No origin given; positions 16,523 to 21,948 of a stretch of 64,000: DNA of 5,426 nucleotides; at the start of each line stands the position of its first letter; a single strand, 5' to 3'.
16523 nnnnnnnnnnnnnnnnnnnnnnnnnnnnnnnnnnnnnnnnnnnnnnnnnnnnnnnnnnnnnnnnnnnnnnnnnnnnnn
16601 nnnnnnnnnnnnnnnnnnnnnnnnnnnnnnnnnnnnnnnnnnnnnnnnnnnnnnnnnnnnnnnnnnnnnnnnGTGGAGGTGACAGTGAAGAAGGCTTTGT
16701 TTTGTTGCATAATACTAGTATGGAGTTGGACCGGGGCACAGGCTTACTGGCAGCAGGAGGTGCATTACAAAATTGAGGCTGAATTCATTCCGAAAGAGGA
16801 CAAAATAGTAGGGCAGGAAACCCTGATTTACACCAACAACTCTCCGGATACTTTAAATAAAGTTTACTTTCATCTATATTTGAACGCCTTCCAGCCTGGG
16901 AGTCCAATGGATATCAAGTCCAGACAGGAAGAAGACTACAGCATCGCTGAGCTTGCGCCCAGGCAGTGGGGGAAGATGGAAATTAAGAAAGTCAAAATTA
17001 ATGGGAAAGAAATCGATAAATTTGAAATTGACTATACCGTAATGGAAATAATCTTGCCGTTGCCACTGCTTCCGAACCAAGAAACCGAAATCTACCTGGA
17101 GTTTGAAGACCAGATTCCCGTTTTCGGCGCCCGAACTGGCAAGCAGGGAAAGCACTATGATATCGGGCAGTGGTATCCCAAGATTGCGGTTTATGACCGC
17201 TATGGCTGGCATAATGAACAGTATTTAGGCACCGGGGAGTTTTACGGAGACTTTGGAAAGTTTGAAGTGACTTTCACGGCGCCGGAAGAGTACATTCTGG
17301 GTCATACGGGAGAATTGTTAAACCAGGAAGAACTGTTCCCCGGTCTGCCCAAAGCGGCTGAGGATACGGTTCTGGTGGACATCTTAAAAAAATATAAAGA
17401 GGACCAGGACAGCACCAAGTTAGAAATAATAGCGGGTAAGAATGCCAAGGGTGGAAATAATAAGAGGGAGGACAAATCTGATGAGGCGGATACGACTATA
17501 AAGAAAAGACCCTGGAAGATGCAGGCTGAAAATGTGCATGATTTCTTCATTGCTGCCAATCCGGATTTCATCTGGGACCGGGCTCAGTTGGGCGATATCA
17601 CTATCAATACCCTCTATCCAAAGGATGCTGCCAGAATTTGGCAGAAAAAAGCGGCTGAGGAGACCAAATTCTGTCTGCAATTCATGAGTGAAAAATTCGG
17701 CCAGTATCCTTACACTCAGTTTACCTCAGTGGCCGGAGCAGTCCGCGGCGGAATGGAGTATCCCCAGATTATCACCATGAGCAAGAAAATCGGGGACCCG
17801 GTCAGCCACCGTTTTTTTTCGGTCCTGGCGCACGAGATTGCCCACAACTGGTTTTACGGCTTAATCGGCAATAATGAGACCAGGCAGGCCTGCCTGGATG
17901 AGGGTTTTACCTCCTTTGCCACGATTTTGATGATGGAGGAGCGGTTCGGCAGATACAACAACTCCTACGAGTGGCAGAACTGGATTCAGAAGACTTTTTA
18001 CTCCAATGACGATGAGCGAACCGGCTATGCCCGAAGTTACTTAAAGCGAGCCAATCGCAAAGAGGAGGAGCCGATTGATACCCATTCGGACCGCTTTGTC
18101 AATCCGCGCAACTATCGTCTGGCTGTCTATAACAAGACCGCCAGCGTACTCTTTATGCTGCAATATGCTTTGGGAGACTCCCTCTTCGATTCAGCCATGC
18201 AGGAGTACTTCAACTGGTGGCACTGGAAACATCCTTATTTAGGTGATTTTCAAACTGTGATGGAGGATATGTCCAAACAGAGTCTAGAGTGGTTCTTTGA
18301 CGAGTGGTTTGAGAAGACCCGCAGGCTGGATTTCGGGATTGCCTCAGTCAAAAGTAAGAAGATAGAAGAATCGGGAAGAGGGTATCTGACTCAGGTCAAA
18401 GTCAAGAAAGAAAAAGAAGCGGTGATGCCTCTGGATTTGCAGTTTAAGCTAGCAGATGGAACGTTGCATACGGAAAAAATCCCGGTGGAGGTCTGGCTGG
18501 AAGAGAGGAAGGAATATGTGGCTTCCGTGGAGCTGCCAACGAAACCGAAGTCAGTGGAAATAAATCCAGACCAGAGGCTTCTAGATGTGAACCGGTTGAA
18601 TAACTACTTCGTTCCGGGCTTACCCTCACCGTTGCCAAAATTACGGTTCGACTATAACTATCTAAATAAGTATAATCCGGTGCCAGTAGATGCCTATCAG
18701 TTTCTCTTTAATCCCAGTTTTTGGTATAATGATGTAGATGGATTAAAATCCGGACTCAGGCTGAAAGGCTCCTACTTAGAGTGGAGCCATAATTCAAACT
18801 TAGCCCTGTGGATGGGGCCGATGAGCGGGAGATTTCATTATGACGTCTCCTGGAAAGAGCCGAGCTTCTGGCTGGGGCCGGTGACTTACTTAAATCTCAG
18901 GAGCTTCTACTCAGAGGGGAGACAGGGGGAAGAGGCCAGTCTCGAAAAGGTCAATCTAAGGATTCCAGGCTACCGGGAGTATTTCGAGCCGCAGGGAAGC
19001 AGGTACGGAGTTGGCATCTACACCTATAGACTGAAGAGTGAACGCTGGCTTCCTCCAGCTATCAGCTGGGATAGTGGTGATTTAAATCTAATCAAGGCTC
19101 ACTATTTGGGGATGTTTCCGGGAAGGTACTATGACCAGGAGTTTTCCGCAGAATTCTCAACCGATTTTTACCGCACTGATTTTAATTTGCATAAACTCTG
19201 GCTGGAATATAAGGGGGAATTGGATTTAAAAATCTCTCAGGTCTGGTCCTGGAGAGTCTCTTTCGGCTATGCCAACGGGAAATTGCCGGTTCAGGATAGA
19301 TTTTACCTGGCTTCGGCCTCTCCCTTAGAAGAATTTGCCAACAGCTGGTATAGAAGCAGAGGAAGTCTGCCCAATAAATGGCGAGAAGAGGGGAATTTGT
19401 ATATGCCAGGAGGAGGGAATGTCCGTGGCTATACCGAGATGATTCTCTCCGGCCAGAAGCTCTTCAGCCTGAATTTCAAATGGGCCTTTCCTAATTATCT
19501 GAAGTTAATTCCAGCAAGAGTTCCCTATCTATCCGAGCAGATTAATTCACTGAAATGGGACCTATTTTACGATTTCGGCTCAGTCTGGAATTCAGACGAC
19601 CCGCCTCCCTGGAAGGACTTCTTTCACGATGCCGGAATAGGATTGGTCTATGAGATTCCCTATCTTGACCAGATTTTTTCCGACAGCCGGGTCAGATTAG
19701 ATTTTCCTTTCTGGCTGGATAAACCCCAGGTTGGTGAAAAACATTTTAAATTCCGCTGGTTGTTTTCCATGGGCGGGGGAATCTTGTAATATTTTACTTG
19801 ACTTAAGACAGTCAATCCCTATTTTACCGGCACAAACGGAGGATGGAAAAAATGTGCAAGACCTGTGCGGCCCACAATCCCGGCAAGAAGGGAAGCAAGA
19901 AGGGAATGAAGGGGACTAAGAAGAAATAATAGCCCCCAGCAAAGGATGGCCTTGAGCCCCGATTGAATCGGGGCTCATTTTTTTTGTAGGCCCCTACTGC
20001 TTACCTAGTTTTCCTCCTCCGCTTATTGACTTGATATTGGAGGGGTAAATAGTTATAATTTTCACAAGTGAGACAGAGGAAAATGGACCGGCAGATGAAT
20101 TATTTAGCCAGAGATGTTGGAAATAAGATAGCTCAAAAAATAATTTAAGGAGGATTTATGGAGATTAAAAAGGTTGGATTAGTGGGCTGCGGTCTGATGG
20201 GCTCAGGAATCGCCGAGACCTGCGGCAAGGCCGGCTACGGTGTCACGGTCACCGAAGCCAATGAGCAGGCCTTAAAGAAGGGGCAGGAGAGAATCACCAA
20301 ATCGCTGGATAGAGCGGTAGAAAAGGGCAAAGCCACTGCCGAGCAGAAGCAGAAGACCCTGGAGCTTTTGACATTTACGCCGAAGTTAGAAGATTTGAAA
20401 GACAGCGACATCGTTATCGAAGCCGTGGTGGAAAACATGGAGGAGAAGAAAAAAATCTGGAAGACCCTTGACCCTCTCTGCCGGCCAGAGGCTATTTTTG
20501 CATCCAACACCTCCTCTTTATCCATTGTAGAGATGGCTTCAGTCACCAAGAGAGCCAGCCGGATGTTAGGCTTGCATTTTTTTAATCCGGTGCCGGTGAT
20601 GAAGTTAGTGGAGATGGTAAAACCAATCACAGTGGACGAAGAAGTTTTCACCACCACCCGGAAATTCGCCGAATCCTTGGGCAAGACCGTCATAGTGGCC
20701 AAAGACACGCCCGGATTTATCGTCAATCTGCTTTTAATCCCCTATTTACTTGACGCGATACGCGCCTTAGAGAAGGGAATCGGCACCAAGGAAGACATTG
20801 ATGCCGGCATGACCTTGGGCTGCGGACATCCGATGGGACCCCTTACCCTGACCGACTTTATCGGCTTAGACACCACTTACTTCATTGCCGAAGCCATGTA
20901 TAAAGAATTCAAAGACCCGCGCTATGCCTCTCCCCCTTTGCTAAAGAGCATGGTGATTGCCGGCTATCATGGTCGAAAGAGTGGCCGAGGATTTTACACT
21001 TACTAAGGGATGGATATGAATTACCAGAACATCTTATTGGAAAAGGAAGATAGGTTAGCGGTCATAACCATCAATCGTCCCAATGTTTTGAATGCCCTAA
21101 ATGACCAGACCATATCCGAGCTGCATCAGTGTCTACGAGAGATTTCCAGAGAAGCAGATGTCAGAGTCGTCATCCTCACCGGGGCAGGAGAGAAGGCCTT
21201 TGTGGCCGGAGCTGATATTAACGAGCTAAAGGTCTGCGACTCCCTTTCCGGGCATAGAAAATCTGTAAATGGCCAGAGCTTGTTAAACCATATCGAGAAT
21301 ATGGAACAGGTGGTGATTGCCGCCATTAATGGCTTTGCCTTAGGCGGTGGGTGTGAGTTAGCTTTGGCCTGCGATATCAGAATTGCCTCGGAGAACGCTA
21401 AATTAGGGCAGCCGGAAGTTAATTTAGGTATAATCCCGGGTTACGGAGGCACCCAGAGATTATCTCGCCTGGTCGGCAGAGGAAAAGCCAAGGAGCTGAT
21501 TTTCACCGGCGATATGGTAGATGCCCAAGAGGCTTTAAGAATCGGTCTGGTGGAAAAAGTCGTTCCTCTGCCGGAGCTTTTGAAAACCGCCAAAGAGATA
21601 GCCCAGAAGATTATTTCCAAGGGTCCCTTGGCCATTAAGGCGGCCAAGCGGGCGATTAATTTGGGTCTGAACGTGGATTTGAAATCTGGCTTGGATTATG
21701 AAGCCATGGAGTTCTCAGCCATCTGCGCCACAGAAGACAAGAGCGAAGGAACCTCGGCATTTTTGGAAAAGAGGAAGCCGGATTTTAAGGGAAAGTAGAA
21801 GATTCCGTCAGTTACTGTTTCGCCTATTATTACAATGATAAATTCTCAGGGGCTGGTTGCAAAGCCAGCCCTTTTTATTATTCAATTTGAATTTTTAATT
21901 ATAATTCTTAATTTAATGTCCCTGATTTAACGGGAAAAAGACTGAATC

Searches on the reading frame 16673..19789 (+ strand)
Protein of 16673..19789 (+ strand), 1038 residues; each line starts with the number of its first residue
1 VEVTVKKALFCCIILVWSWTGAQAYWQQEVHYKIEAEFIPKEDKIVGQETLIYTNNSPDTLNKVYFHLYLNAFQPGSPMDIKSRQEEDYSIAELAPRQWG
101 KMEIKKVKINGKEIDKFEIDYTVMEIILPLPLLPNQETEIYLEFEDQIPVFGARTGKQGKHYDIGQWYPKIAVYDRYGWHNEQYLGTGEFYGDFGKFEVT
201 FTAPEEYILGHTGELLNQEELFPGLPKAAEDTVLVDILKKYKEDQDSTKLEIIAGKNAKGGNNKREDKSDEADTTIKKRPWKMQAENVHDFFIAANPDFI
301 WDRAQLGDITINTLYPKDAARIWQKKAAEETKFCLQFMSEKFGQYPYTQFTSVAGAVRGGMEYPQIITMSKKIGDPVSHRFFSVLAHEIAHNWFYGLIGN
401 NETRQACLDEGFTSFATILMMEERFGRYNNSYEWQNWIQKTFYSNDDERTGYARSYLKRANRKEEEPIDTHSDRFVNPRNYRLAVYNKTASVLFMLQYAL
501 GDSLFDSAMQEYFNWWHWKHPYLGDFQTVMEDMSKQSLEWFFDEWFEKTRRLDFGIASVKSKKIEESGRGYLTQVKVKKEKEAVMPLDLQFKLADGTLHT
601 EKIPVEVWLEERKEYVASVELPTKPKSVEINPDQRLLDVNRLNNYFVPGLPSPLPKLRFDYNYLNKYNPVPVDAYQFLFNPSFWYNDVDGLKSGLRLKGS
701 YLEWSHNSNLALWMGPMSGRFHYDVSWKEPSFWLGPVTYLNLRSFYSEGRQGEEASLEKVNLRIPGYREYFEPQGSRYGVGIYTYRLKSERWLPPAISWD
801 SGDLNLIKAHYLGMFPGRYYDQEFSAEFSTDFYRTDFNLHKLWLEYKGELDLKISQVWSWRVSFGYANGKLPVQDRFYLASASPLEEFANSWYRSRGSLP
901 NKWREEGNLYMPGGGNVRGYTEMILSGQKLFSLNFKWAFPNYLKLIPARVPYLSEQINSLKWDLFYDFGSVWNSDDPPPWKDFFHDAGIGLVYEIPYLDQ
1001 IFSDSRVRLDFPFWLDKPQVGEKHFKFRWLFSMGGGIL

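Call 34: search_protein_families(library=pfam, proteins=[window:16673-19789:+], max_evalue=0.001)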
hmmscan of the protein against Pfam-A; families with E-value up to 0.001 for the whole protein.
window:16673-19789:+ (1038 aa): 2 families
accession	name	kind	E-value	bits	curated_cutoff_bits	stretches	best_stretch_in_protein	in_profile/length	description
PF01433.26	Peptidase_M1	-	3.9e-21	76.1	27.7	1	327-545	2-218/218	Peptidase family M1 domain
PF01103.29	Omp85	-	6.5e-07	29.6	24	1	813-1026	129-318/325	Omp85 superfamily domain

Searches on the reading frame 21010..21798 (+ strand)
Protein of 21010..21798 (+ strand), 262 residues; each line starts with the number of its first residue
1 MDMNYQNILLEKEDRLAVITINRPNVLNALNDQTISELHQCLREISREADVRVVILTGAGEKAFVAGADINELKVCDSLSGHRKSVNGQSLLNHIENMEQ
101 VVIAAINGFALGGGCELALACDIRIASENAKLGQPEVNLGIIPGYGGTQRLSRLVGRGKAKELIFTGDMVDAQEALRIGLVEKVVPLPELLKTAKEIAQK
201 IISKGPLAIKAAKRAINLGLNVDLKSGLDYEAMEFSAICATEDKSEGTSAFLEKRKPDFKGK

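Call 63: search_protein_families(library=pfam, proteins=[window:21010-21798:+], max_evalue=0.0001)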
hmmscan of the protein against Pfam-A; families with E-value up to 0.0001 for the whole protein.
window:21010-21798:+ (262 aa): 2 families
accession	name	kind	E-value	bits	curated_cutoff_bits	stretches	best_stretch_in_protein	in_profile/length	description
PF00378.25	ECH_1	-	5.7e-75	252.3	27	1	12-261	2-250/251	Enoyl-CoA hydratase/isomerase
PF16113.10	ECH_2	-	2.1e-40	139.7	27.2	1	17-198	2-185/335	Enoyl-CoA hydratase/isomerase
